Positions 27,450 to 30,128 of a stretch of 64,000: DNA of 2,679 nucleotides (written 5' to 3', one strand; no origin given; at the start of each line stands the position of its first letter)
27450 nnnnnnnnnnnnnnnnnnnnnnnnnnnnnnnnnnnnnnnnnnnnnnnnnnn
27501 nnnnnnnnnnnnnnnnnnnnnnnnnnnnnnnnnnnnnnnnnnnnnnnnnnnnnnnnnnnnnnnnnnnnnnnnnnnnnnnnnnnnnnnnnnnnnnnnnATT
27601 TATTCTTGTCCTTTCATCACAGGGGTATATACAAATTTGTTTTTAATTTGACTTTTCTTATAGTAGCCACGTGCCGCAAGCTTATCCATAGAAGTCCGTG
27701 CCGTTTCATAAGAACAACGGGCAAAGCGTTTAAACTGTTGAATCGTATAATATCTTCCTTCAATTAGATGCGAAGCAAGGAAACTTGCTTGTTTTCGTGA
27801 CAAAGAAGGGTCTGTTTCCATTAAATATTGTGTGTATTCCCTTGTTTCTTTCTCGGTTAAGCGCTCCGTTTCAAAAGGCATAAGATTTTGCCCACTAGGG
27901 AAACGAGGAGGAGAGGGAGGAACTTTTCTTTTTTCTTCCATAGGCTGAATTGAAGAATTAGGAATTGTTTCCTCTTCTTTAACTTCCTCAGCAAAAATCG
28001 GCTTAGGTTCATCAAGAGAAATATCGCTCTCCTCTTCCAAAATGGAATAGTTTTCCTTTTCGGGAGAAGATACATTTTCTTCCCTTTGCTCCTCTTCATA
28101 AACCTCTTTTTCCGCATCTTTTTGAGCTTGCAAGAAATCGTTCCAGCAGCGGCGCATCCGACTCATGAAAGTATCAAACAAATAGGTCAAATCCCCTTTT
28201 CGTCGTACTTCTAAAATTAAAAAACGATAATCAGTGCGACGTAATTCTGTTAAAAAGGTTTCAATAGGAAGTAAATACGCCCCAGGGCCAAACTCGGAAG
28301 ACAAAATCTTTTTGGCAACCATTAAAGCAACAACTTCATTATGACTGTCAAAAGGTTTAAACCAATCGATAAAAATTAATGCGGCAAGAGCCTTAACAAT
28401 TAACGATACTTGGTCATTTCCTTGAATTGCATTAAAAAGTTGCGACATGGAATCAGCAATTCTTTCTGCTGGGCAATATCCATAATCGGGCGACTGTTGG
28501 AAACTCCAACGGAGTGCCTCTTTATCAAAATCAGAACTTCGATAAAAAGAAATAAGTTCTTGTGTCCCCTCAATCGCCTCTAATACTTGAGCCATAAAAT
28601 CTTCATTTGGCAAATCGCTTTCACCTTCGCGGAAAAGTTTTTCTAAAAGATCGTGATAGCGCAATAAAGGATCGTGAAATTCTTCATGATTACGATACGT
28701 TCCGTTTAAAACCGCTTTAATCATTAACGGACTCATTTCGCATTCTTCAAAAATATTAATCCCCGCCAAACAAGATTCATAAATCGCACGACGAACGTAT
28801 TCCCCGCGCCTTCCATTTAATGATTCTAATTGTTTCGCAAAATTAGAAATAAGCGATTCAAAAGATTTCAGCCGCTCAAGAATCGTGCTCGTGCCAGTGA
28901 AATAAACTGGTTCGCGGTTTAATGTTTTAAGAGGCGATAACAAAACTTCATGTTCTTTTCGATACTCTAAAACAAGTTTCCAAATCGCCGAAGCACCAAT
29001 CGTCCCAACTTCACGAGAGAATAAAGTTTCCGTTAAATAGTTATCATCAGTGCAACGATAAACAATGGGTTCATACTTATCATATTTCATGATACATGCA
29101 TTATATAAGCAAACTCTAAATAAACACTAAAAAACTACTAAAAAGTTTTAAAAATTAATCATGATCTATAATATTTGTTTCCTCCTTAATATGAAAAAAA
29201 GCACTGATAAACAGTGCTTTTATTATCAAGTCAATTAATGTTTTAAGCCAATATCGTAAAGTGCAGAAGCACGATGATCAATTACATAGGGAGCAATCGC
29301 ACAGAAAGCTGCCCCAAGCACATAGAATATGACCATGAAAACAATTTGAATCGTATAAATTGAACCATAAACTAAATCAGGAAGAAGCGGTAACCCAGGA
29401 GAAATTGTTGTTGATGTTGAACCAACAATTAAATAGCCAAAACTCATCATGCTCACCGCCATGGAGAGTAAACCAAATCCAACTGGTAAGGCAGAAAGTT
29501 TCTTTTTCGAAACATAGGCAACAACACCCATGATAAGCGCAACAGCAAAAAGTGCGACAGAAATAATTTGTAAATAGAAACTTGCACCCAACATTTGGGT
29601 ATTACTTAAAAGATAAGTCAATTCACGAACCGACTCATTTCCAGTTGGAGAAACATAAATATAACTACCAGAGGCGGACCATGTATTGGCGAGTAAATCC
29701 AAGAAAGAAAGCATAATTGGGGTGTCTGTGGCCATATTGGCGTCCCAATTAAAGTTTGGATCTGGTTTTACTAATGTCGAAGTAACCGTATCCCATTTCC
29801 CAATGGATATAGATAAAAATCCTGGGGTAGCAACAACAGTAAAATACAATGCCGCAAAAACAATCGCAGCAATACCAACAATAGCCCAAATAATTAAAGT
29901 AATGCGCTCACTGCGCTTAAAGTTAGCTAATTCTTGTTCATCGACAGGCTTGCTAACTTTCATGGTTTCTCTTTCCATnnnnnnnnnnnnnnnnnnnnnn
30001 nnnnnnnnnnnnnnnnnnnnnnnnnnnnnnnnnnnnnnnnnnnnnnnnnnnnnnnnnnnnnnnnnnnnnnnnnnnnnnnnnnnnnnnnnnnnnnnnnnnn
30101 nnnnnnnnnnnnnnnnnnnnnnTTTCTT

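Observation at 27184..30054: Three-gene insertion into the conserved lepA–hemW–hrcA array, including a degenerate Fic-fold/wHTH protein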

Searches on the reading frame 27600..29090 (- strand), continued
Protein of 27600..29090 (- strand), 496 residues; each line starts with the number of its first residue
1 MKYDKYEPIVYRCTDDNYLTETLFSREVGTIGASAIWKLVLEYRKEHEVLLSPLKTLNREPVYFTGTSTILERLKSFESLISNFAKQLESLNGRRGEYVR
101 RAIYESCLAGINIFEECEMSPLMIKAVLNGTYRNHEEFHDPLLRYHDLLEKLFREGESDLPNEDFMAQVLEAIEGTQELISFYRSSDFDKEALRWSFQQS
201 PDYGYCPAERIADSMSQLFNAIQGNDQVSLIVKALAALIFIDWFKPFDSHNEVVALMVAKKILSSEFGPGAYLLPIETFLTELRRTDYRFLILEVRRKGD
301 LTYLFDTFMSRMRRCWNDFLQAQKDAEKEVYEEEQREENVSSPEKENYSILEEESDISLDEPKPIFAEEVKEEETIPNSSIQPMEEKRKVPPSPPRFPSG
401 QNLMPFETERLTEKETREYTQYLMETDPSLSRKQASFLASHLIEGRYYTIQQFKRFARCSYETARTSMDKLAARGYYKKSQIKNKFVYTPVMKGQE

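Call 38: search_protein_families(library=padloc, proteins=[window:27600-29090:-], max_evalue=0.1)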
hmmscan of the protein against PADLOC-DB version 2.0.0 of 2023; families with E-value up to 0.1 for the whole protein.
window:27600-29090:- (496 aa): 2 families
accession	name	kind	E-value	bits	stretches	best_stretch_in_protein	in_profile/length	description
PDLC03963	SoFic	-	3.1e-05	21.5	1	416-492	278-355/361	-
PDLC03135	Specificity_I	-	0.00032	17.5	1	200-251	133-184/595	Type I specificity subunit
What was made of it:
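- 27603..27860 (-): C-terminal winged helix-turn-helix (residues 411-496): recognition helix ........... and wing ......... It is basic (net +7) and of fixed length. PADLOC SoFic model matches residues 416-492, E=3e-5 (call 38).
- DNA-binding tail: the SoFic winged-helix model matches residues 416-492 (call 38). The PADLOC SoFic model matches the C-terminal domain (call 38).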

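Call 54: find_encoding_contigs(protein=window:27600-29090:-, flank=1000, max_places=4)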
Protein window:27600-29090:- (496 aa): 2 contigs read that carry it; 1 place shown.
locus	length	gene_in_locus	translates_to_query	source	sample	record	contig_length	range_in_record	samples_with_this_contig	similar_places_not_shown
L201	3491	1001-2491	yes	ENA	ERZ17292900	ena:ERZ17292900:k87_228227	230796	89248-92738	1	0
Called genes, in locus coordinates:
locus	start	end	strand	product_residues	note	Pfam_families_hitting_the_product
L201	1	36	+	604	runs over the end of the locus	PF00009:GTP_EFTU, PF22042:EF-G_D2 (faint), PF03144:GTP_EFTU_D2, PF00679:EFG_C, PF06421:LepA_C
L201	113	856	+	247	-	-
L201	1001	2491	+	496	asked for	-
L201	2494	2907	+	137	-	PF27867:Membra_charge (weak)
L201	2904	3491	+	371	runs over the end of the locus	PF04055:Radical_SAM, PF06969:HemN_C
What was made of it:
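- On TIGR04561 / PF27867 'Membra_charge' (for tm137): The precomputed Pfam hit is marked weak (call 54).
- Checked: A longer TTG-started ORF from 30122 overlaps lepA, but the public gene call uses 29978 (call 54).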

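Call 71: search_protein_representatives(alignment_id=A2)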
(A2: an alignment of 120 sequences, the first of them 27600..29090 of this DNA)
Query: 120 sequences, 516 profile positions. Proteins with E-value up to 0.001 (for the whole library): 2570; up to 1e-10: 681; up to 1e-30: 290. The best 150 are listed.
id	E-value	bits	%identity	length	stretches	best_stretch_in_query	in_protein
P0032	4.6e-198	676.0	-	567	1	1-516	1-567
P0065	1.8e-192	657.6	-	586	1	1-515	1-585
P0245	3.5e-190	650.0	-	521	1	1-515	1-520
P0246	5.4e-181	619.7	-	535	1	3-515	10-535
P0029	3.1e-180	617.2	-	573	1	1-516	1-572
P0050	6.4e-177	606.3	-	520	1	2-512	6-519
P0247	2.6e-176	604.3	-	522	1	3-514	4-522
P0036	5.5e-173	593.3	-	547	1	2-515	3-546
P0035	2.0e-172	591.4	-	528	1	2-511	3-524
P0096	3.3e-171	587.4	-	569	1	2-512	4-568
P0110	1.9e-170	584.9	-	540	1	2-514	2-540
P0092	3.2e-169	580.9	-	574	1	2-515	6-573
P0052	1.2e-168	578.9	-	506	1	3-514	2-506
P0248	2.1e-168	578.2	-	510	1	5-516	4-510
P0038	2.4e-168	578.0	-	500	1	2-516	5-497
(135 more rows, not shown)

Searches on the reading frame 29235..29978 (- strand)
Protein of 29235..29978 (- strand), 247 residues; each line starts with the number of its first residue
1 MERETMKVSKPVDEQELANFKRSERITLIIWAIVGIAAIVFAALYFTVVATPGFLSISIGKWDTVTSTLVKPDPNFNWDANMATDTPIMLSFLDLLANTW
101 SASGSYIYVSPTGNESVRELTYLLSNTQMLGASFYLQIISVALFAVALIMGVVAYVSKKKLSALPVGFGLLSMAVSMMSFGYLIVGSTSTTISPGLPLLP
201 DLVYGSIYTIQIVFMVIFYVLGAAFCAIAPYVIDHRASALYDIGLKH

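Call 3: search_protein_families(library=pfam, proteins=[window:29235-29978:-], max_evalue=1)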
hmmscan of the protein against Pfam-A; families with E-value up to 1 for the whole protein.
window:29235-29978:- (247 aa): 1 family
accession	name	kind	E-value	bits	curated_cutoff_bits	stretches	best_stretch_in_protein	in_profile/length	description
PF11026.13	DUF2721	-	0.65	10.3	28.3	1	117-185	50-118/129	Protein of unknown function (DUF2721)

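Call 4: search_protein_families(library=ncbifam, proteins=[window:29235-29978:-], max_evalue=1)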
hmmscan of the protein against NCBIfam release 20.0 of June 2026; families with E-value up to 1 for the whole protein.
window:29235-29978:- (247 aa): 3 families
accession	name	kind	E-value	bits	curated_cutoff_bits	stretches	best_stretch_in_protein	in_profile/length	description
NF006906.0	PRK09400.1-1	equivalog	0.022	14.3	95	1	19-40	31-52/62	preprotein translocase subunit SecE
NF050121.1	bc1_QcrA_actin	exception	0.34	10.4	275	1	16-51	14-49/319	cytochrome bc1 complex Rieske iron-sulfur subunit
NF058603.1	SCO2097_fam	equivalog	0.77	10.1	110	0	7-66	24-84/129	SCO2097 family morphological protein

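Call 38: search_protein_families(library=padloc, proteins=[window:29235-29978:-], max_evalue=0.1)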
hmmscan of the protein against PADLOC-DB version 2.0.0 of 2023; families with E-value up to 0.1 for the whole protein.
window:29235-29978:- (247 aa): 0 families
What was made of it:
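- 29235..29978 (-): mem247: four-helix membrane protein of unknown function. A clade-specific addition between lepA and the FicL promoter, not part of the conserved module. No family match (calls 3, 4, 38).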
